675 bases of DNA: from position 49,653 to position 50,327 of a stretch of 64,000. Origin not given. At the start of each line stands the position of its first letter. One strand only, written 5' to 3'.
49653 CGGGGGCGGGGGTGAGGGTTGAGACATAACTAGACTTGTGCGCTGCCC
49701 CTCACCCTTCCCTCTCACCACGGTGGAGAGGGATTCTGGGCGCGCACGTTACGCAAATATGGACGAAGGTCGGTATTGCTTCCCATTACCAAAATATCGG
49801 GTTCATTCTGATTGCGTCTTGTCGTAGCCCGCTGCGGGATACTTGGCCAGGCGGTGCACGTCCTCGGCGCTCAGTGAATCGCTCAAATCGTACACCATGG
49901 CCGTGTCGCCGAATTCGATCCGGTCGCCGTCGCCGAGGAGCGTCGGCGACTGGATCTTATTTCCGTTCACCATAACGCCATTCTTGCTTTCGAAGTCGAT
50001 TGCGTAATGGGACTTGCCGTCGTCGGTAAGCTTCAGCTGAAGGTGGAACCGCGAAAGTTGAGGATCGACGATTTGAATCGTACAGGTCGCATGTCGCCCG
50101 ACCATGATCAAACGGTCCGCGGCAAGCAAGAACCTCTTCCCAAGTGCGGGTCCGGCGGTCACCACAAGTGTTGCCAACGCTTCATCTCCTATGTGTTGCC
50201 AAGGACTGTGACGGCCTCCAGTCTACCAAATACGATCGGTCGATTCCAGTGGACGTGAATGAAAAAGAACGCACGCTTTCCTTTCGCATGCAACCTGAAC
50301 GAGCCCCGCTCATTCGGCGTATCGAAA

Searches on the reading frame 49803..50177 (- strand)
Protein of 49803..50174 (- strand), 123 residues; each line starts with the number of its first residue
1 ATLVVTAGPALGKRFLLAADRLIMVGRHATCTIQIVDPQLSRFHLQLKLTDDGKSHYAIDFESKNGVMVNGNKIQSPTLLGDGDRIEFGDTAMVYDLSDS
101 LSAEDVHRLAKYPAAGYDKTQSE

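Call 23: find_encoding_contigs(protein=window:49803-50174:-, flank=10000, max_places=10)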
Protein window:49803-50174:- (123 aa): no gene with exactly this product is on record in the collection.

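Call 25: find_encoding_contigs(protein=window:49806-50177:-, flank=10000, max_places=10)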
Protein window:49806-50177:- (124 aa): 4 contigs read that carry it; 3 places shown.
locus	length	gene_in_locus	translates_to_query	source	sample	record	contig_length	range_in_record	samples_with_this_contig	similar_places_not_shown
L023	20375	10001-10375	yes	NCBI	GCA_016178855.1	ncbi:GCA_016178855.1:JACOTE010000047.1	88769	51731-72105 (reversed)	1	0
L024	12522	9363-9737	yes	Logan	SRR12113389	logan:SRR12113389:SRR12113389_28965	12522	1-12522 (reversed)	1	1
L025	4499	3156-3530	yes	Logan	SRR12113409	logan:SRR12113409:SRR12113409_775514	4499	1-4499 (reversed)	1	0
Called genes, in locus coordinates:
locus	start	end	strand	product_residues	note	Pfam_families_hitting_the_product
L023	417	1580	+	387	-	PF02771:Acyl-CoA_dh_N, PF02770:Acyl-CoA_dh_M, PF00441:Acyl-CoA_dh_1, PF08028:Acyl-CoA_dh_2 (weak)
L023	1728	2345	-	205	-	-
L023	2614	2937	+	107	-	PF02482:Ribosomal_S30AE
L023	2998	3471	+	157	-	PF00359:PTS_EIIA_2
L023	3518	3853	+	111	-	PF00381:PTS-HPr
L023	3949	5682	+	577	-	PF05524:PEP-utilisers_N, PF00391:PEP-utilizers, PF02896:PEP-utilizers_C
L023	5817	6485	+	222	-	PF10105:DUF2344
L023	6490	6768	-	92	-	-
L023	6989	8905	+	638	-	PF00575:S1 (weak), PF10150:RNase_E_G, PF20833:RNase_E_G_Thio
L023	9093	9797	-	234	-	PF00535:Glycos_transf_2, PF13641:Glyco_tranf_2_3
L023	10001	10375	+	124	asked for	PF16697:Yop-YscD_cpl, PF00498:FHA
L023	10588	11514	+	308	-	PF01073:3Beta_HSD, PF01370:Epimerase, PF04321:RmlD_sub_bind, PF16363:GDP_Man_Dehyd, PF07993:NAD_binding_4 (weak)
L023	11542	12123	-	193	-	PF00059:Lectin_C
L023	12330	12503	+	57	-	PF01381:HTH_3, PF13560:HTH_31 (weak)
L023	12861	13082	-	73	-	PF00589:Phage_integrase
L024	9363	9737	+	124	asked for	PF16697:Yop-YscD_cpl, PF00498:FHA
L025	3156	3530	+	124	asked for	PF16697:Yop-YscD_cpl, PF00498:FHA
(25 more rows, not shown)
